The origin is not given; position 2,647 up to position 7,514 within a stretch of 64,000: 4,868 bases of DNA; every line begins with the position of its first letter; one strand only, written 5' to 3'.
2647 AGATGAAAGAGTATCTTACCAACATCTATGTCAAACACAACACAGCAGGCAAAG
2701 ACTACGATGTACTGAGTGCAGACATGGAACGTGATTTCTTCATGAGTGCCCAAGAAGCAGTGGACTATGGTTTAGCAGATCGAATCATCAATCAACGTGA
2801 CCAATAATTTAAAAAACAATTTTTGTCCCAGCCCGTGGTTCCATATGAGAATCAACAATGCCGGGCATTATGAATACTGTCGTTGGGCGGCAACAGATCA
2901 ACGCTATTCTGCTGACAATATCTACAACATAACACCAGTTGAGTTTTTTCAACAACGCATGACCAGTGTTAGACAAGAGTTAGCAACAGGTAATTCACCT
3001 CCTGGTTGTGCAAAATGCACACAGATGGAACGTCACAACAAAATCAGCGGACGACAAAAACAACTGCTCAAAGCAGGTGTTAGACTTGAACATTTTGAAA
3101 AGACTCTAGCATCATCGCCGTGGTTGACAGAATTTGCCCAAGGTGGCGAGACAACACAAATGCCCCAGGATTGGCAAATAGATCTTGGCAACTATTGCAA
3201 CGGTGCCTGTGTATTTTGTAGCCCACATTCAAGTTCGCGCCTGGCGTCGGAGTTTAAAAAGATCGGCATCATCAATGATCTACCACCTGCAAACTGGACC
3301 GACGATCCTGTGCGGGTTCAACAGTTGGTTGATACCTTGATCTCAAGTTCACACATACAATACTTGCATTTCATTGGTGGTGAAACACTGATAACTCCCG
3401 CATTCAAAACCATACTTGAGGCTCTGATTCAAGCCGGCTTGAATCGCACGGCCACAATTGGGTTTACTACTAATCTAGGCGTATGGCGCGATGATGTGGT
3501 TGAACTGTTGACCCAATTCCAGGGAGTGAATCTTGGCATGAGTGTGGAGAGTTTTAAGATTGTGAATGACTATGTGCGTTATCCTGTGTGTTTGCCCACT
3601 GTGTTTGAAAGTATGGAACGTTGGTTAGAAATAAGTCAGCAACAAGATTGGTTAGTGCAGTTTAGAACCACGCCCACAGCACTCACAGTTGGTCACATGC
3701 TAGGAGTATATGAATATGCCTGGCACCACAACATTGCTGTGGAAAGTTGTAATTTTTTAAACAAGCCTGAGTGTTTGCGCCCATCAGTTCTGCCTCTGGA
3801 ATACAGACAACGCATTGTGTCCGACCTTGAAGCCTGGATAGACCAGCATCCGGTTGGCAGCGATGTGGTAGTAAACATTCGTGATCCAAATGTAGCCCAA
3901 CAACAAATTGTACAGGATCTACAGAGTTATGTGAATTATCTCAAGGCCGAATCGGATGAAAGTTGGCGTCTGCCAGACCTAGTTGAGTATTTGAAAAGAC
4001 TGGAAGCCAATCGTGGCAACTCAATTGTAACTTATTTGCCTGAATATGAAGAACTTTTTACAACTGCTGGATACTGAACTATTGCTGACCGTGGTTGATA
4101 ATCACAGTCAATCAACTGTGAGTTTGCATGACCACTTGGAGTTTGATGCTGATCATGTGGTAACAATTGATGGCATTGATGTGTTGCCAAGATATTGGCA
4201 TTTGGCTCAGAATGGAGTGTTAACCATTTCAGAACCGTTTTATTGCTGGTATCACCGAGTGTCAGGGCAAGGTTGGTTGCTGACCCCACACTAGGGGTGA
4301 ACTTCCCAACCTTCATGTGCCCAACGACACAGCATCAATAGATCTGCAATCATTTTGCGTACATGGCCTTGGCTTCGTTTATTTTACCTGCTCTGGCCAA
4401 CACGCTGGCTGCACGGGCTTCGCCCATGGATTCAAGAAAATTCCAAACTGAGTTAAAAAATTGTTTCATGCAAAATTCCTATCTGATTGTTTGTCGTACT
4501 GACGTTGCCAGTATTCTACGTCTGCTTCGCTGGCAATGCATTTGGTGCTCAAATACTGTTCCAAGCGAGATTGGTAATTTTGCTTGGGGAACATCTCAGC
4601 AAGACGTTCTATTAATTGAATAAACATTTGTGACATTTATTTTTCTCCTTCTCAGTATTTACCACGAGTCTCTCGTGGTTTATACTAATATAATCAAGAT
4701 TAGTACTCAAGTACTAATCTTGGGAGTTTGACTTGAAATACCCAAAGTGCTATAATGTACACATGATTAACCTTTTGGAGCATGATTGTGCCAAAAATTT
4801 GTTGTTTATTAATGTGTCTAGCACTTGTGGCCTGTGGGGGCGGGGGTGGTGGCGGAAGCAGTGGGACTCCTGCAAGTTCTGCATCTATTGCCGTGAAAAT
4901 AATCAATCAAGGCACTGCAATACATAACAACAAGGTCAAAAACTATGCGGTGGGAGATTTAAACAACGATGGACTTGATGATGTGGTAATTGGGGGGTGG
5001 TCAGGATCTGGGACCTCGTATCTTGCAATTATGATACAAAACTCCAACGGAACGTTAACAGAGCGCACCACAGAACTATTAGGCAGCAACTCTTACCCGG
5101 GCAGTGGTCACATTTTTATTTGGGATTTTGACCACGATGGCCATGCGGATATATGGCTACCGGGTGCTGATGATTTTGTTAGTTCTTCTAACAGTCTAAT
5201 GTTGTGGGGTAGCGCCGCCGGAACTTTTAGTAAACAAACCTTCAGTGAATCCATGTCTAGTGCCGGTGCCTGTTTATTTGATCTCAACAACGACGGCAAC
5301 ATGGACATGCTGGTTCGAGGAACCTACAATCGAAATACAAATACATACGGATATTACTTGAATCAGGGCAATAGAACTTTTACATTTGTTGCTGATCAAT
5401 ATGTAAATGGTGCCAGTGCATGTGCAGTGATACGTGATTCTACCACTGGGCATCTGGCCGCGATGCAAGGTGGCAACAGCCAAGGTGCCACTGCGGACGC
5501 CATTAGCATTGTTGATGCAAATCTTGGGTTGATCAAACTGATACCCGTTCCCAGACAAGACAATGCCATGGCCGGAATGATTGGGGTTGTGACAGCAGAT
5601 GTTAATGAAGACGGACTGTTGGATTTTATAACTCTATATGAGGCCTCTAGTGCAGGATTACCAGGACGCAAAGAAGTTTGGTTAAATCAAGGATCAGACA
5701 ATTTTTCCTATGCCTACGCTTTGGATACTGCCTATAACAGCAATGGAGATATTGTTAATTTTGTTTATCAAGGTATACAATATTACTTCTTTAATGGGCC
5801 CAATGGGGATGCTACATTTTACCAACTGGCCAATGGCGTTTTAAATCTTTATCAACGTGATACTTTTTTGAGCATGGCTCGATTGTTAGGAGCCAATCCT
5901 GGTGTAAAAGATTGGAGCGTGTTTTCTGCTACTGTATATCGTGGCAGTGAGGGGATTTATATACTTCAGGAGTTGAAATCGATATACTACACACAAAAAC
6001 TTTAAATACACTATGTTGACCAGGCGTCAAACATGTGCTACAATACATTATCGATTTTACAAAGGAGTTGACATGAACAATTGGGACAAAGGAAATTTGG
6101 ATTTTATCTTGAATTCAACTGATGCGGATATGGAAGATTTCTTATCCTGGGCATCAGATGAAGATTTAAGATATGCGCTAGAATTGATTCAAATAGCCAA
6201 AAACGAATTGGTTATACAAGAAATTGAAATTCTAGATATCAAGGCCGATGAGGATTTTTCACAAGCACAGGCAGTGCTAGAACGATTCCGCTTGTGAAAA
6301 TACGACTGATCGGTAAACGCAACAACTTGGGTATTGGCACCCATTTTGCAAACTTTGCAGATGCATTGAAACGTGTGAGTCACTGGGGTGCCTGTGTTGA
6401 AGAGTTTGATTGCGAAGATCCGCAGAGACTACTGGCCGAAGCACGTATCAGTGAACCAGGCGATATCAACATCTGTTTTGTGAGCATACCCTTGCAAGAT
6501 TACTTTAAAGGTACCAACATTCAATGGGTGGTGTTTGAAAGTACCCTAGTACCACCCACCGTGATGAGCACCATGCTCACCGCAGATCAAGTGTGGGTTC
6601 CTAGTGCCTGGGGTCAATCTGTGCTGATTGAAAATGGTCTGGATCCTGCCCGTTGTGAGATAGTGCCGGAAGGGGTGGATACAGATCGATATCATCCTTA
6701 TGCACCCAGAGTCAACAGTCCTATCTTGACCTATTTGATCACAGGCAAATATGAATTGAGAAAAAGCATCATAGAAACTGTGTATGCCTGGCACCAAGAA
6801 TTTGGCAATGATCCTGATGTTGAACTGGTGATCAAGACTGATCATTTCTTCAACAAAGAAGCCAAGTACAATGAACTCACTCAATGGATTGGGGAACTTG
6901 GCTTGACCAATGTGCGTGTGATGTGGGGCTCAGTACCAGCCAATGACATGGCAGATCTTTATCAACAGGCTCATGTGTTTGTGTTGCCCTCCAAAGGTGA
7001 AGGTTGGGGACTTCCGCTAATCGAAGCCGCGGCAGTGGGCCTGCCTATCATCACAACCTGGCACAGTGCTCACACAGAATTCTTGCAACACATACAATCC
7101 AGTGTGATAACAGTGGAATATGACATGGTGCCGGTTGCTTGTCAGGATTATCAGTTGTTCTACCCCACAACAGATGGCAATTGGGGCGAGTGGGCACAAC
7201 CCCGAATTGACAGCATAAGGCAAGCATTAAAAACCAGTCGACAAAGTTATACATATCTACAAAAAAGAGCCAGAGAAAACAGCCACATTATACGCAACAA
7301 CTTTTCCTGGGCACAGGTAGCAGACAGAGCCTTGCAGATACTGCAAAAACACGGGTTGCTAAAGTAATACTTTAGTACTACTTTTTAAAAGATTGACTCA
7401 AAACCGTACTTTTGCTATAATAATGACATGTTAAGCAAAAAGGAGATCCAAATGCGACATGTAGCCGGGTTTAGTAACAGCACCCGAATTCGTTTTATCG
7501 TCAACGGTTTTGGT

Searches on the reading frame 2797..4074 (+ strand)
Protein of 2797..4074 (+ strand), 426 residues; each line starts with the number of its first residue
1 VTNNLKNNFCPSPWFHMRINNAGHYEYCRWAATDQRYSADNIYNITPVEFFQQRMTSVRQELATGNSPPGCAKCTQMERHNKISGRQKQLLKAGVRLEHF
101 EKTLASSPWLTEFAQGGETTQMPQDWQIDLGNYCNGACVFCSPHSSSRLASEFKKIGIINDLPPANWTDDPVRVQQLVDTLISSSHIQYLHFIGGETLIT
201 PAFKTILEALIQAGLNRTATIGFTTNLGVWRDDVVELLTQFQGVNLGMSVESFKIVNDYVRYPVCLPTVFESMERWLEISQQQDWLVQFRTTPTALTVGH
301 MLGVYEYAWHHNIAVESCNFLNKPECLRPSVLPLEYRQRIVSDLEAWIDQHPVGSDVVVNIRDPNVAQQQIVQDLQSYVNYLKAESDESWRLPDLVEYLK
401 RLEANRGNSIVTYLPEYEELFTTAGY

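Call 14: search_protein_families(library=pfam, proteins=[window:2797-4074:+], max_evalue=0.001)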
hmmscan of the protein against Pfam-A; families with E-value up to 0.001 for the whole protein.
window:2797-4074:+ (426 aa): 1 family
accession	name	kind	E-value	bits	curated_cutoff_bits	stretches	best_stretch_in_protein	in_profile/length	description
PF04055.27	Radical_SAM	-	1.7e-08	35.2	29.5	1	130-261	3-121/166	Radical SAM superfamily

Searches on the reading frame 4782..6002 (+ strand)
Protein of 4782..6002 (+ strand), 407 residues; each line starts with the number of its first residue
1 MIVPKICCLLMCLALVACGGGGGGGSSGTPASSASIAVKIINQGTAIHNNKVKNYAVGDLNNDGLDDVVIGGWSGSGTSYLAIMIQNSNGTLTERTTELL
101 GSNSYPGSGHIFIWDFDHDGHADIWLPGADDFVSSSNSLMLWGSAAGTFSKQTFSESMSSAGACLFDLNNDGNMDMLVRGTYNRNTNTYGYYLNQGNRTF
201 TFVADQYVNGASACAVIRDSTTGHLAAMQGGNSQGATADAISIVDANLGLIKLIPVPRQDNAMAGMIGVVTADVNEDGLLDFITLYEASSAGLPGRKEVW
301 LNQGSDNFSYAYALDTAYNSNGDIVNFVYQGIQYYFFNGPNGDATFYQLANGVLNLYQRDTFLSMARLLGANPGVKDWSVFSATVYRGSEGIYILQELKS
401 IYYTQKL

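Call 14: search_protein_families(library=pfam, proteins=[window:4782-6002:+], max_evalue=0.001)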
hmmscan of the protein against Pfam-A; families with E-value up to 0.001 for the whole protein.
window:4782-6002:+ (407 aa): 2 families
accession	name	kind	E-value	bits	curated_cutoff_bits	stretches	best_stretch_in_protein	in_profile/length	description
PF13517.12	FG-GAP_3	-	2e-19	70.4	26.9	2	59-125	1-60/61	FG-GAP-like repeat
PF01839.29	FG-GAP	-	7.9e-09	35.7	22.1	0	56-71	6-21/37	FG-GAP repeat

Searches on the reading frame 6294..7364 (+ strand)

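Call 14: search_protein_families(library=pfam, proteins=[window:6294-7364:+], max_evalue=0.001)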
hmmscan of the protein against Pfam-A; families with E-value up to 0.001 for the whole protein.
window:6294-7364:+ (357 aa): 4 families
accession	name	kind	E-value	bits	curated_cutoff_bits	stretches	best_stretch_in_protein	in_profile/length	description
PF00534.26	Glycos_transf_1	-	1.6e-15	57.5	26.4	1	153-273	24-140/172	Glycosyl transferases group 1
PF13692.12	Glyco_trans_1_4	-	1.7e-14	54.8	27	1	171-270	28-121/142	Glycosyl transferases group 1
PF20706.3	GT4-conflict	-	9.3e-10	38.5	26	1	174-344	231-383/385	Family 4 Glycosyltransferase in conflict systems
PF13439.12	Glyco_transf_4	-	6.9e-05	23.4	28.5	0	94-132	131-170/170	Glycosyltransferase Family 4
